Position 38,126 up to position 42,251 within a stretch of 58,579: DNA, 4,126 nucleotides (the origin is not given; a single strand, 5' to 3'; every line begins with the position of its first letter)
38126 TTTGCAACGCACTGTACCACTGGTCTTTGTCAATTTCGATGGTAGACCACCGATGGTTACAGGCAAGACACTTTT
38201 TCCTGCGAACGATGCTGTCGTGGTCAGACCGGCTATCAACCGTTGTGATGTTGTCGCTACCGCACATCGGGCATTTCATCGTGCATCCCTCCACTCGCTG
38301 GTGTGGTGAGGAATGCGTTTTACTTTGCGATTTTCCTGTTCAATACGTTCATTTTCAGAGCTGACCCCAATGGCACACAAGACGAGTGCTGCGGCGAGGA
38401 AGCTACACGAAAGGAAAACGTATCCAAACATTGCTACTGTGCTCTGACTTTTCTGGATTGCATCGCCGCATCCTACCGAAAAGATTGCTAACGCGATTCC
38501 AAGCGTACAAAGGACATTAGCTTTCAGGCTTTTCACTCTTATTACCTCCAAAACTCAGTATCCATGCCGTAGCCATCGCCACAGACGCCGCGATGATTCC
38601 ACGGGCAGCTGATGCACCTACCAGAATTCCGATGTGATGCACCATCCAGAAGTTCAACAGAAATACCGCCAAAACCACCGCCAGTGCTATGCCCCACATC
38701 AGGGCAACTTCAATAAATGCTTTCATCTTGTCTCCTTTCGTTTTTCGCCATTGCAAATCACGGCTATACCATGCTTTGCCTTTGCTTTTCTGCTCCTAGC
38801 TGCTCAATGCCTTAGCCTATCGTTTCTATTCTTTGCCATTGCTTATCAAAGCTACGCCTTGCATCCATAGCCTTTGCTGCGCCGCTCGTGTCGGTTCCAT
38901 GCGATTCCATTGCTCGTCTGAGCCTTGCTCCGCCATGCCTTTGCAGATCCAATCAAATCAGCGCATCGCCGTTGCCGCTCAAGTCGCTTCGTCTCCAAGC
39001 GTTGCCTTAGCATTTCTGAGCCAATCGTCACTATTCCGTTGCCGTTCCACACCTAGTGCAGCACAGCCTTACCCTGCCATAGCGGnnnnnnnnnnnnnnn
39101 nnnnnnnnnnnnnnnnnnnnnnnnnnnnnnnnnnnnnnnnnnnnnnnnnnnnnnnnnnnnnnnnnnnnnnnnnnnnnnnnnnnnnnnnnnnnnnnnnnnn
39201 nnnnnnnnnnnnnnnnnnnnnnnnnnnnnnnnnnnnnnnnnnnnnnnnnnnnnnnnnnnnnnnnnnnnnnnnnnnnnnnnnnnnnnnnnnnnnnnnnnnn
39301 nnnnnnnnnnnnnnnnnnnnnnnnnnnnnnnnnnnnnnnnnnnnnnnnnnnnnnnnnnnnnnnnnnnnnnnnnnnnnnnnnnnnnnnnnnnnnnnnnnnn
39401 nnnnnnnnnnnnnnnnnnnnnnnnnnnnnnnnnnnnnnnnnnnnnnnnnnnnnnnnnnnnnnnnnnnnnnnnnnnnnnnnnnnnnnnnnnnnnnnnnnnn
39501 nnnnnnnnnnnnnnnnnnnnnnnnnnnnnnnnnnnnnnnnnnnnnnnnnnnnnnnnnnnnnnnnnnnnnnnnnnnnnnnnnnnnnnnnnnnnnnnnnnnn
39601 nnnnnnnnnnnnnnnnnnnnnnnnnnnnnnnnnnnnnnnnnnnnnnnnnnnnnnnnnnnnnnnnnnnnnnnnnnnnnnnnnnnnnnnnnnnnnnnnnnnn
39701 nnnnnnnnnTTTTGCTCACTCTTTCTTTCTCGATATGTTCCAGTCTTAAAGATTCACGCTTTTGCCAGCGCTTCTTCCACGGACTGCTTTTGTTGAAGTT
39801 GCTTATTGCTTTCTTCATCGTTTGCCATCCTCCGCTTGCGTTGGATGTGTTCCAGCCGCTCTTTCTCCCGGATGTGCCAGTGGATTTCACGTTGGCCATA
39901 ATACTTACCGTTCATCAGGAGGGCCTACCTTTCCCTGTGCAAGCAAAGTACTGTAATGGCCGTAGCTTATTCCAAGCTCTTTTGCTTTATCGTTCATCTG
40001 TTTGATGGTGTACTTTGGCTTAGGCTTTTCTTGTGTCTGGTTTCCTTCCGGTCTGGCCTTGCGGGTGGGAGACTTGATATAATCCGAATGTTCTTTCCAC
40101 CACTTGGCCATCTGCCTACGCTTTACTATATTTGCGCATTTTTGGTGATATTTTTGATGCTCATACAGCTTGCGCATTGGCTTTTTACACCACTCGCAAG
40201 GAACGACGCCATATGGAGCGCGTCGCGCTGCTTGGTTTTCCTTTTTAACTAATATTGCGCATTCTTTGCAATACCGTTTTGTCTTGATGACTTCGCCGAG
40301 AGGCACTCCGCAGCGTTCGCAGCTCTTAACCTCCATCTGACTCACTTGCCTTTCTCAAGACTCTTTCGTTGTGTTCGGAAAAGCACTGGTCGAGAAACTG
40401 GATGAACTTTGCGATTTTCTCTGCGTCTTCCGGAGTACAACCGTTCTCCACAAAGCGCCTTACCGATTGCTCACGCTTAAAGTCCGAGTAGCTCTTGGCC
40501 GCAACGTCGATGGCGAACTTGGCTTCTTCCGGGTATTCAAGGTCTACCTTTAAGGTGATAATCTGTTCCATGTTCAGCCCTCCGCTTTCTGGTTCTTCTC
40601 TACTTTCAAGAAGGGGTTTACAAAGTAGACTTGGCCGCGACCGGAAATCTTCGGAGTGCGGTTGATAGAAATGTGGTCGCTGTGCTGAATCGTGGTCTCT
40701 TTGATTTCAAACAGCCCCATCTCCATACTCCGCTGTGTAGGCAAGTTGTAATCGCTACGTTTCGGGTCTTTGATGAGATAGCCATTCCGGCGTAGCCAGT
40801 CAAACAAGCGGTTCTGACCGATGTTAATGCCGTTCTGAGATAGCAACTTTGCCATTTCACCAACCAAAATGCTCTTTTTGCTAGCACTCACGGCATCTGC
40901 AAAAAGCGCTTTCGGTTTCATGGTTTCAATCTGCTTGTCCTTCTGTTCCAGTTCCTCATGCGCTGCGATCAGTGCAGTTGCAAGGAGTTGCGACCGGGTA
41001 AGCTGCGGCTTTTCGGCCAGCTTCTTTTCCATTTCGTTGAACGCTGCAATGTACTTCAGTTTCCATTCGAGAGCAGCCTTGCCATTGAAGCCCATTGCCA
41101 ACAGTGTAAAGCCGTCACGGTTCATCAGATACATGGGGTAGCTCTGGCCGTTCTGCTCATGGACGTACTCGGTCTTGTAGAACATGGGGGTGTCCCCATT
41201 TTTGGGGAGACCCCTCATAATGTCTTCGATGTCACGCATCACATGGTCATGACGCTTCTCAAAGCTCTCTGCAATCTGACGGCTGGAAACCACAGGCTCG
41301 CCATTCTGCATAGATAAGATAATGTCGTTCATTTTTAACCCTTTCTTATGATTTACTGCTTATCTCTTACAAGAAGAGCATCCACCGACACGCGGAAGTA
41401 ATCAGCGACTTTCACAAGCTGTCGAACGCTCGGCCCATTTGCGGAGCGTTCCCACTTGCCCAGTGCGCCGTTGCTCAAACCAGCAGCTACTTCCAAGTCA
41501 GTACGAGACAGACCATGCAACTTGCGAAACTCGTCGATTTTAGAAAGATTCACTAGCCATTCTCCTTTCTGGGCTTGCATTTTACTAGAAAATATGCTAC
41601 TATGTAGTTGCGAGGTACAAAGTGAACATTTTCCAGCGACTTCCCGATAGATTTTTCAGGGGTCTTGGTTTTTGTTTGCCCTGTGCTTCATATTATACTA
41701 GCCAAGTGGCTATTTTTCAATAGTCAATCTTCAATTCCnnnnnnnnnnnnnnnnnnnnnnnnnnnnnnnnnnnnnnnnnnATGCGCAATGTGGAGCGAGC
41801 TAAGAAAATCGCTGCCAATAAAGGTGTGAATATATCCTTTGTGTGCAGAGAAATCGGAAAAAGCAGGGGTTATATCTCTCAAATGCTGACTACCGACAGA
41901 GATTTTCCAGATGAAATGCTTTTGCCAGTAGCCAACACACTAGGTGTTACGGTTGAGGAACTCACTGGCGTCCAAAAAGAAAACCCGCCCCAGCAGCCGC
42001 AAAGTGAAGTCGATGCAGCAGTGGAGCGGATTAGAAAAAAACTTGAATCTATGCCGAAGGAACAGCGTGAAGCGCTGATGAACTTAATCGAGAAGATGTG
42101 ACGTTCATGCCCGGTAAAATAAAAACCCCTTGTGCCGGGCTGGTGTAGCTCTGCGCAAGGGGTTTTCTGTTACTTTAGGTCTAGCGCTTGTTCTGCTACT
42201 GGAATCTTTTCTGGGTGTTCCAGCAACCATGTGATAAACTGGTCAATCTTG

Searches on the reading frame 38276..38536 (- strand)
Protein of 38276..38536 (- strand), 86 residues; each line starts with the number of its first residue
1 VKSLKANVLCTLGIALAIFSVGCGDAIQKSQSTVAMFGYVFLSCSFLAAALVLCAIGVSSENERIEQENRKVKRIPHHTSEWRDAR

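Call 107: search_protein_families(library=pfam, proteins=[window:38276-38536:-], max_evalue=0.01)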
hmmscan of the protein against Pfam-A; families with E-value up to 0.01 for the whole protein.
window:38276-38536:- (86 aa): 2 families
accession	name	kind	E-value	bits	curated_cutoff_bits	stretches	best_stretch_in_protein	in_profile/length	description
PF00335.26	Tetraspanin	-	0.00045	20.4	32.1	1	6-82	47-123/225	Tetraspanin family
PF06749.17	DUF1218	-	0.0067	17.3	25.3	1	14-69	12-68/95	Protein of unknown function (DUF1218)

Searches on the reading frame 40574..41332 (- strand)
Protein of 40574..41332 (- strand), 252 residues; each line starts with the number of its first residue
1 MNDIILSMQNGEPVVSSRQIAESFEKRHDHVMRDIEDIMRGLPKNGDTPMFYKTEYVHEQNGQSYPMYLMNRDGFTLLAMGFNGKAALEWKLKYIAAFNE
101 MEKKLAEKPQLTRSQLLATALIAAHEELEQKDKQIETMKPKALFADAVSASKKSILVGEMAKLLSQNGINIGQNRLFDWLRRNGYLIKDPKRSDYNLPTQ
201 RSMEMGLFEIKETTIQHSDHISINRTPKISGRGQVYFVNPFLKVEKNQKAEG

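Call 13: search_protein_families(library=pfam, proteins=[window:40574-41332:-], max_evalue=0.001)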
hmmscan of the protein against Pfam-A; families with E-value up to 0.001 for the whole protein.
window:40574-41332:- (252 aa): 2 families
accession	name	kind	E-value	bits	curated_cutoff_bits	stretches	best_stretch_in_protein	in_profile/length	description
PF09669.15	Phage_pRha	-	2.6e-32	111.7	29.9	1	15-103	1-91/91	Phage regulatory protein Rha (Phage_pRha)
PF03374.19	ANT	-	3.4e-32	111.4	25.3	1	133-242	2-106/108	Phage antirepressor protein KilAC domain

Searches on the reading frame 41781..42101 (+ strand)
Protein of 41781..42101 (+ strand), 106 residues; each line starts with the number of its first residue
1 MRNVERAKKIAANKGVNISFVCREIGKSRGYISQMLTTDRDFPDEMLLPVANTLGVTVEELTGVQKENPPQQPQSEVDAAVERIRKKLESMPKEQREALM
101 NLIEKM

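Call 65: search_protein_families(library=ncbifam, proteins=[window:41781-42101:+], max_evalue=0.001)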
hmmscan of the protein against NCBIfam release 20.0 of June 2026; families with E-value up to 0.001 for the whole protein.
window:41781-42101:+ (106 aa): 0 families

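Call 107: search_protein_families(library=pfam, proteins=[window:41781-42101:+], max_evalue=0.01)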
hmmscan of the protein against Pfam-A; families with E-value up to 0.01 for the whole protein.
window:41781-42101:+ (106 aa): 1 family
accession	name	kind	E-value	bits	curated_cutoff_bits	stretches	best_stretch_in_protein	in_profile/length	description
PF01381.28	HTH_3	-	0.00047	20.6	23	1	13-61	7-55/55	Helix-turn-helix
